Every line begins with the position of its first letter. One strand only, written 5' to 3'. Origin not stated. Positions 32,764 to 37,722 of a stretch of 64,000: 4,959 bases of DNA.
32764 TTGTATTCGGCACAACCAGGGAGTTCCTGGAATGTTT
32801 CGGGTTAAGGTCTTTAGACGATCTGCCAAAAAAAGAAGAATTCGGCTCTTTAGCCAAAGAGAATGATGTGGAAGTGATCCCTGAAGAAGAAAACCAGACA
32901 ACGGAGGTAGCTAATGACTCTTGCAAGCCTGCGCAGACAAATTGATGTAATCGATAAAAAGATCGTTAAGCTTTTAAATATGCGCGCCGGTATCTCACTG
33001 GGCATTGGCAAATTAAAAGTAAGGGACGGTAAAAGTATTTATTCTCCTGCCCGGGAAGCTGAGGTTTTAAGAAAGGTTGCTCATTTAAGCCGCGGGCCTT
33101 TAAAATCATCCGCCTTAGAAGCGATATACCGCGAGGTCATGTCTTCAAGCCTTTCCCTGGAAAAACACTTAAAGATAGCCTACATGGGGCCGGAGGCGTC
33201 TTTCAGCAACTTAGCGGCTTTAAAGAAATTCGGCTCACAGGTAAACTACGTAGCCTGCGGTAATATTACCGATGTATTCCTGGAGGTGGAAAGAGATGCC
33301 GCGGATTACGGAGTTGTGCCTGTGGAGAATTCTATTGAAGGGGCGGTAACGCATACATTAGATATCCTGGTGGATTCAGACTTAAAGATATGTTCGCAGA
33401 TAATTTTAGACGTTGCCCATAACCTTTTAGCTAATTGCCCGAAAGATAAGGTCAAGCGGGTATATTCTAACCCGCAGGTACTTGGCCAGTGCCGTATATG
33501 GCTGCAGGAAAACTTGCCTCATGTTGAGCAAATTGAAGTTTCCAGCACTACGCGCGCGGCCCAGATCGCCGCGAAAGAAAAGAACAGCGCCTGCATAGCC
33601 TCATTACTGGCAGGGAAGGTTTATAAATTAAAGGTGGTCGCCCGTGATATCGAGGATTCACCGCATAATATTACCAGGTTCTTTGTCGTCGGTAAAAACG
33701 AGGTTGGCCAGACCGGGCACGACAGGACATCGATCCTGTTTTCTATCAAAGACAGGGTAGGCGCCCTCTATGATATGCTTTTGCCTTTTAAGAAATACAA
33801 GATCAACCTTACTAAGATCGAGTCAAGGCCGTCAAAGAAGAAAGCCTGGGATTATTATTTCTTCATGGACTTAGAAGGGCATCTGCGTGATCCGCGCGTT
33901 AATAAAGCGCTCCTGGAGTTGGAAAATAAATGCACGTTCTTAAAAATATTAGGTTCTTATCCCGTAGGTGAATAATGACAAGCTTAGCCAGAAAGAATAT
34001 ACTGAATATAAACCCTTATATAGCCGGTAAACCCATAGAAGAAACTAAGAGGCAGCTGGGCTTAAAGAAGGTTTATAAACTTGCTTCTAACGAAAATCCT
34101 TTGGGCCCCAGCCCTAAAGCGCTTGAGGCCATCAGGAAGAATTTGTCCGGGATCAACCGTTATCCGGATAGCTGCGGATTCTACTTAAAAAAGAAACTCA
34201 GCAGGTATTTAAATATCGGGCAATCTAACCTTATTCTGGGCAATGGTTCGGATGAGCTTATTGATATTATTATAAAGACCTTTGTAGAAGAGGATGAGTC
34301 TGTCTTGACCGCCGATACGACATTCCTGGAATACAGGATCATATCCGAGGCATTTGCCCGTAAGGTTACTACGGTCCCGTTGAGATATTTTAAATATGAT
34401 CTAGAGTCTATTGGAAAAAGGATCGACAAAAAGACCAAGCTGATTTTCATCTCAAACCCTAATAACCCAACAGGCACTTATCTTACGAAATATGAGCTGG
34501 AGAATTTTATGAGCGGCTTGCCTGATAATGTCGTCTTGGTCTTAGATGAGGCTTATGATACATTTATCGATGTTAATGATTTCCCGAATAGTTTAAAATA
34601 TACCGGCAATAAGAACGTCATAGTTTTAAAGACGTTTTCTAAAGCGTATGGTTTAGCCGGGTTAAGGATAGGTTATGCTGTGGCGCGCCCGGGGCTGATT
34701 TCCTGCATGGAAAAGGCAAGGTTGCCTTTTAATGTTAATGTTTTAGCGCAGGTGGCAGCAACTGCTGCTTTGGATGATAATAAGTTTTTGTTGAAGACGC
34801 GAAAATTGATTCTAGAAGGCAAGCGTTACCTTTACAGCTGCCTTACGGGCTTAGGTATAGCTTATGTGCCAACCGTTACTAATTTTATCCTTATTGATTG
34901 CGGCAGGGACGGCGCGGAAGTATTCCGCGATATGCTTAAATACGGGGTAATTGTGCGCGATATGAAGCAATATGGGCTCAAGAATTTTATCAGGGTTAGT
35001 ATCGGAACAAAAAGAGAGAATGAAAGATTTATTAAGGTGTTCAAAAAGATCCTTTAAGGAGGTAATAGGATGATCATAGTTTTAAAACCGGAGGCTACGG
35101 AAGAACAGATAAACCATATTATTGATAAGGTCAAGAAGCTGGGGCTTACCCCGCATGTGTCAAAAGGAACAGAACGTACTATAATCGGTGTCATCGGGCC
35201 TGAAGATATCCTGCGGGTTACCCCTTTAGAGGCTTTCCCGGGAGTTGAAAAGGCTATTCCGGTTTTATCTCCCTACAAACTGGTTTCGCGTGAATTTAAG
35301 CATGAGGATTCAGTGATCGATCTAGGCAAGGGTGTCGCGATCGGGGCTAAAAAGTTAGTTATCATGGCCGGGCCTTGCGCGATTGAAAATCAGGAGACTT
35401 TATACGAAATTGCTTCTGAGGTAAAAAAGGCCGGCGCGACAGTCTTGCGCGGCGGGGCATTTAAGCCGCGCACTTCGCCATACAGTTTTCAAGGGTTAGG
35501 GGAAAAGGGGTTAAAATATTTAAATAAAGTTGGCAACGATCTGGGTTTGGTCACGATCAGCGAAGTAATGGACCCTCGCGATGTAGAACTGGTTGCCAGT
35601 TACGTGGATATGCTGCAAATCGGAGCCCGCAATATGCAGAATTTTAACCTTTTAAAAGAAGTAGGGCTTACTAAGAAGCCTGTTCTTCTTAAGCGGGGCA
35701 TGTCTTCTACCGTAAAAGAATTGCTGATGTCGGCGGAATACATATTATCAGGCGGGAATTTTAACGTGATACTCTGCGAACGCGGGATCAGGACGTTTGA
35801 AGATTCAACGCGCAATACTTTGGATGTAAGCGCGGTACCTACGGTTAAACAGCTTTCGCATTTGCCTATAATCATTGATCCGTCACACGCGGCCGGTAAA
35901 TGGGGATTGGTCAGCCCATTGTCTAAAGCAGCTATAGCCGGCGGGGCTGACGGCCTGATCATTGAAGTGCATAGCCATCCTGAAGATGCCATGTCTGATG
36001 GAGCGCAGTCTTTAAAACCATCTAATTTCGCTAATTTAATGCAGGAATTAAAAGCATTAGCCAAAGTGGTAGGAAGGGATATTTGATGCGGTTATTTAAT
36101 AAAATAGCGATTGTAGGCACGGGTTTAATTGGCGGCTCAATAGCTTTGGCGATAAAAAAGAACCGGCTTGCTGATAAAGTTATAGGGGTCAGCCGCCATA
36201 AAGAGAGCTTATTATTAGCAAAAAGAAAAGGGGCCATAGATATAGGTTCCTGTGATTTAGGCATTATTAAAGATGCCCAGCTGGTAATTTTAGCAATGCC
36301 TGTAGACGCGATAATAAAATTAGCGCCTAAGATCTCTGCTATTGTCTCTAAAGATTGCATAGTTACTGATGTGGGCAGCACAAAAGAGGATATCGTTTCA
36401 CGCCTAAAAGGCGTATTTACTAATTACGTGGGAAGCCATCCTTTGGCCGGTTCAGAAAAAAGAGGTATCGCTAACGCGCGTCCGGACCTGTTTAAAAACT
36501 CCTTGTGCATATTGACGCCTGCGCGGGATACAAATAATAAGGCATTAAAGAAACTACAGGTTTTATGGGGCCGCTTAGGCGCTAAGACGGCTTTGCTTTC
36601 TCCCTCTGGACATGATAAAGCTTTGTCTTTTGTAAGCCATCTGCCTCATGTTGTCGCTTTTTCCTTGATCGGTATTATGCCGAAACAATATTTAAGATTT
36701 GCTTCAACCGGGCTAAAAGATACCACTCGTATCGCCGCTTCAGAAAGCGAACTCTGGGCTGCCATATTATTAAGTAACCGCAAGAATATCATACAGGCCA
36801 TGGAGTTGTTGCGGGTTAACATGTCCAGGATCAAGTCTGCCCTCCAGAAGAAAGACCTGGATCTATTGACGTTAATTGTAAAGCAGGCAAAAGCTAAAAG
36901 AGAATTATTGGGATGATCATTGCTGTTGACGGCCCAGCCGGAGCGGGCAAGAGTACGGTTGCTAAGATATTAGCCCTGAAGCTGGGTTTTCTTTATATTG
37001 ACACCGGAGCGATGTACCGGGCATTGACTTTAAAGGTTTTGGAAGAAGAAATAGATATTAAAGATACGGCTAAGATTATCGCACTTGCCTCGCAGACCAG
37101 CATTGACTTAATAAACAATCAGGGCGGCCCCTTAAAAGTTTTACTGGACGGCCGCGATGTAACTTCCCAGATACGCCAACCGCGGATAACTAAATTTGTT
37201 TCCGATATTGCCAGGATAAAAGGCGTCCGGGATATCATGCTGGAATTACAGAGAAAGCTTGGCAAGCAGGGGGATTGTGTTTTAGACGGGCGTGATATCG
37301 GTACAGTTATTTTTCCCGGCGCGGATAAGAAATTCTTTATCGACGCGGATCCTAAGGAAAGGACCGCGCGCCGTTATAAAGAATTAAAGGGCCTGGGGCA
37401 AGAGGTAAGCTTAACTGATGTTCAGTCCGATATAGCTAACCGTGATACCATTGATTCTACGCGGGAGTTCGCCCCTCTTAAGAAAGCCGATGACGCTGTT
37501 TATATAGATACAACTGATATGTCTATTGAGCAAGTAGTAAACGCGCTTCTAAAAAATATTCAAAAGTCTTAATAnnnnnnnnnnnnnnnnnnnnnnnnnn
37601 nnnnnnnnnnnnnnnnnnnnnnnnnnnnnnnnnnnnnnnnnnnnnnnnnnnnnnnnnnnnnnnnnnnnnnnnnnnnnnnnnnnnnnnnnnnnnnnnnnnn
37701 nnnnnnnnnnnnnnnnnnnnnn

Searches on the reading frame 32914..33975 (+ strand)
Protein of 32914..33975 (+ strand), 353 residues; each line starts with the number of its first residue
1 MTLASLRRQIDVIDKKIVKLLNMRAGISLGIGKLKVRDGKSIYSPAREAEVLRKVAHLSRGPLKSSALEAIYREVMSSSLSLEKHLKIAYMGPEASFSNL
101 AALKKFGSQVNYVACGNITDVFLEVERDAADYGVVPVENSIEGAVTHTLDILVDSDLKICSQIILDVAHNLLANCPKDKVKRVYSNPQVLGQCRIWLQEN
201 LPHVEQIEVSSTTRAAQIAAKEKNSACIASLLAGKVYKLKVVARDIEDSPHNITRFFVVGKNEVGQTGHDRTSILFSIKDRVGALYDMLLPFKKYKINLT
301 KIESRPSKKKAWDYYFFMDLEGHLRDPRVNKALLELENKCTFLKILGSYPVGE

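Call 10: search_protein_families(library=pfam, proteins=[window:32914-33975:+], max_evalue=0.0001)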
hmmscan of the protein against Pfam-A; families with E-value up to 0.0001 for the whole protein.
window:32914-33975:+ (353 aa): 3 families
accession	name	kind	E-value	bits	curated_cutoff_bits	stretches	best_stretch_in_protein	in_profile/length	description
PF00800.23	PDT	-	1.1e-62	211.5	25.2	1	88-263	1-180/181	Prephenate dehydratase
PF01817.26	CM_2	-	2.7e-21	76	27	1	6-84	1-80/80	Chorismate mutase type II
PF01842.31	ACT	-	1.5e-09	37.9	27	1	272-337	1-65/66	ACT domain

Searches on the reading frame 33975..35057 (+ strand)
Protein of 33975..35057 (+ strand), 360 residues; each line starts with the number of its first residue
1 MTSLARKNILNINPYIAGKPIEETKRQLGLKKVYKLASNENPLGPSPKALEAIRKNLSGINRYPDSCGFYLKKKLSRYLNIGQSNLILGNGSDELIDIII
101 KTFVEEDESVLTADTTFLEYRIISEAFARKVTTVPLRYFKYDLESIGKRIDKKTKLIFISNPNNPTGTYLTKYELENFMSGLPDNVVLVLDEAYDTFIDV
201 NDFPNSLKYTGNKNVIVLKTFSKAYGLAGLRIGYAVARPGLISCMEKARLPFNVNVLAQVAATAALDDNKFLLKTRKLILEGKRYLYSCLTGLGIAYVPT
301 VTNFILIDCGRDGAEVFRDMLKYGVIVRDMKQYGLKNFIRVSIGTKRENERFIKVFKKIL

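Call 10: search_protein_families(library=pfam, proteins=[window:33975-35057:+], max_evalue=0.0001)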
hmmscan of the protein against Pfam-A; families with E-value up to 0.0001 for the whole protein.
window:33975-35057:+ (360 aa): 1 family
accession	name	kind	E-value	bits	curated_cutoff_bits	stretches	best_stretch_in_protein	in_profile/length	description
PF00155.27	Aminotran_1_2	-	2.3e-55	188.7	19.7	1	32-355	2-360/361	Aminotransferase class I and II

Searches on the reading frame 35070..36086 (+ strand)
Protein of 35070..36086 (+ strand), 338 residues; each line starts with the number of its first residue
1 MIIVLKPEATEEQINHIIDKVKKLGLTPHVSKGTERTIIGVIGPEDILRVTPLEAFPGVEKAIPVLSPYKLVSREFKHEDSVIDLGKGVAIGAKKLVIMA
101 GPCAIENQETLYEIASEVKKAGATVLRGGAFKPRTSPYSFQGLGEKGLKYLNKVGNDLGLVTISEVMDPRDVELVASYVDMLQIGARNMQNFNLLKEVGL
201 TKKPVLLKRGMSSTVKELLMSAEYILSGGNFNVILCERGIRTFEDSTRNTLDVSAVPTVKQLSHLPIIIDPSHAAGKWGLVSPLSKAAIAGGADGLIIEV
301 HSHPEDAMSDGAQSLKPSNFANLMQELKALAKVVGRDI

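Call 10: search_protein_families(library=pfam, proteins=[window:35070-36086:+], max_evalue=0.0001)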
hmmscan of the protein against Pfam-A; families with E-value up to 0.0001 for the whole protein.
window:35070-36086:+ (338 aa): 3 families
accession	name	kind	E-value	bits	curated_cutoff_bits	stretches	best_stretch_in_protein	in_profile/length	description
PF00793.26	DAHP_synth_1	-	9.2e-83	277.7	25.5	1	83-330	4-267/270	DAHP synthetase I family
PF18152.6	DAHP_snth_FXD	-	1.9e-24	85.7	27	1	1-66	1-66/67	DAHP synthase ferredoxin-like domain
PF03102.20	NeuB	-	7.5e-11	42.4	22.1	1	143-336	53-238/241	NeuB family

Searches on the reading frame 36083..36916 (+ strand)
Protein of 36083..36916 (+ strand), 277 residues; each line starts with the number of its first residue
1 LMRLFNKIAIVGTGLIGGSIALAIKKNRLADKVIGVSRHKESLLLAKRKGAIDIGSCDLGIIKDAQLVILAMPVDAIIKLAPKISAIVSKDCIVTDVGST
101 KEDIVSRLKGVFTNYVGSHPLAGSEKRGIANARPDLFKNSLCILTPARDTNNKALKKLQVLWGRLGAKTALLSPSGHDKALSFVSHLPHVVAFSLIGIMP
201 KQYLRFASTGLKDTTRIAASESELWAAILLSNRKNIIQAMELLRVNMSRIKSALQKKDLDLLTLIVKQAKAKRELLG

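Call 46: search_protein_families(library=ncbifam, proteins=[window:36083-36916:+], max_evalue=0.001)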
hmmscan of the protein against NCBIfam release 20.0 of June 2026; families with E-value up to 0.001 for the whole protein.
window:36083-36916:+ (277 aa): 20 families
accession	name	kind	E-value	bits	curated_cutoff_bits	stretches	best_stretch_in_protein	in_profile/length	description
NF011381.1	PRK14806.1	equivalog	8.9e-69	232.5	902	1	4-274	2-282/733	bifunctional prephenate dehydrogenase/3-phosphoshikimate 1-carboxyvinyltransferase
NF005107.0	PRK06545.1-5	equivalog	5.8e-65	219.6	414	1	6-276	3-284/367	prephenate dehydrogenase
NF005650.0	PRK07417.1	equivalog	1.8e-63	214.5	290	1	6-274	2-276/281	prephenate/arogenate dehydrogenase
NF006307.0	PRK08507.1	equivalog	3.3e-61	206.9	295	1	7-276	2-275/275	prephenate dehydrogenase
NF005694.0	PRK07502.1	equivalog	8.6e-60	202.6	409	1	2-271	3-283/310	prephenate/arogenate dehydrogenase family protein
NF005105.0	PRK06545.1-3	equivalog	5.6e-54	183.3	524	1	7-274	4-283/367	prephenate dehydrogenase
NF005111.0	PRK06545.2-3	equivalog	7.5e-46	156.8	344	1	6-258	14-269/371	prephenate dehydrogenase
NF005106.0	PRK06545.1-4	equivalog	3.9e-43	148.1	569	1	7-276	3-283/363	prephenate dehydrogenase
NF005104.0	PRK06545.1-1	equivalog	3e-40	138.4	713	1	6-255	3-262/366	prephenate dehydrogenase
NF005112.0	PRK06545.2-4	subfamily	5.5e-38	130.9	294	1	6-256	3-252/356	prephenate dehydrogenase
NF005108.0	PRK06545.1-6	equivalog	1.3e-34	119.7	327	1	7-267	12-276/321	prephenate dehydrogenase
NF005109.0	PRK06545.2-1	equivalog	1.7e-30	106.4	397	1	10-245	6-240/361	prephenate dehydrogenase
NF005110.0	PRK06545.2-2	equivalog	5.4e-24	85.1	385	1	6-272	71-341/423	prephenate dehydrogenase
NF005113.0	PRK06545.2-5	equivalog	9.6e-22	77.5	497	2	162-258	181-280/378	prephenate dehydrogenase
NF006409.0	PRK08655.1-3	equivalog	2.8e-15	56.7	310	1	7-193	2-180/290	prephenate dehydrogenase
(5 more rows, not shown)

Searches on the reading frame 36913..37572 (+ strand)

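Call 46: search_protein_families(library=ncbifam, proteins=[window:36913-37572:+], max_evalue=0.001)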
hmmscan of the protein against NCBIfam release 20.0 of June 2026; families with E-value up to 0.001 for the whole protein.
window:36913-37572:+ (219 aa): 10 families
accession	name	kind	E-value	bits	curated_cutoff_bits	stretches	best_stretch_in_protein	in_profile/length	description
NF010004.0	PRK13477.1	equivalog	1.3e-75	254.8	524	1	2-215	287-502/514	bifunctional pantoate--beta-alanine ligase/(d)CMP kinase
TIGR00017.1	cmk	equivalog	4.4e-75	252.1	135.55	1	1-215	3-216/217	(d)CMP kinase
NF008816.0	PRK11860.1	equivalog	2.7e-52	177.8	943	1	2-218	445-656/662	bifunctional 3-phosphoshikimate 1-carboxyvinyltransferase/cytidylate kinase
NF007071.0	PRK09518.1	equivalog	1.2e-50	172.8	953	1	2-215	6-224/706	bifunctional cytidylate kinase/GTPase Der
TIGR02173.1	cyt_kin_arch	equivalog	1e-09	38.6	102.1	1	1-38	1-37/169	(d)CMP kinase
NF003012.0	PRK03839.1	equivalog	2.3e-09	37.5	152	1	1-50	1-53/180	putative kinase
NF040667.1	hom_kin_desulfo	exception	5e-06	26.5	197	1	3-55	3-55/163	homoserine kinase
NF011099.0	PRK14526.1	equivalog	0.00014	21.6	223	1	4-41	4-41/211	adenylate kinase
TIGR01351.1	adk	subfamily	0.00046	19.9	168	1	7-40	6-39/212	adenylate kinase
NF001381.0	PRK00279.1-3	equivalog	0.00054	19.7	187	1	4-38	4-38/188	adenylate kinase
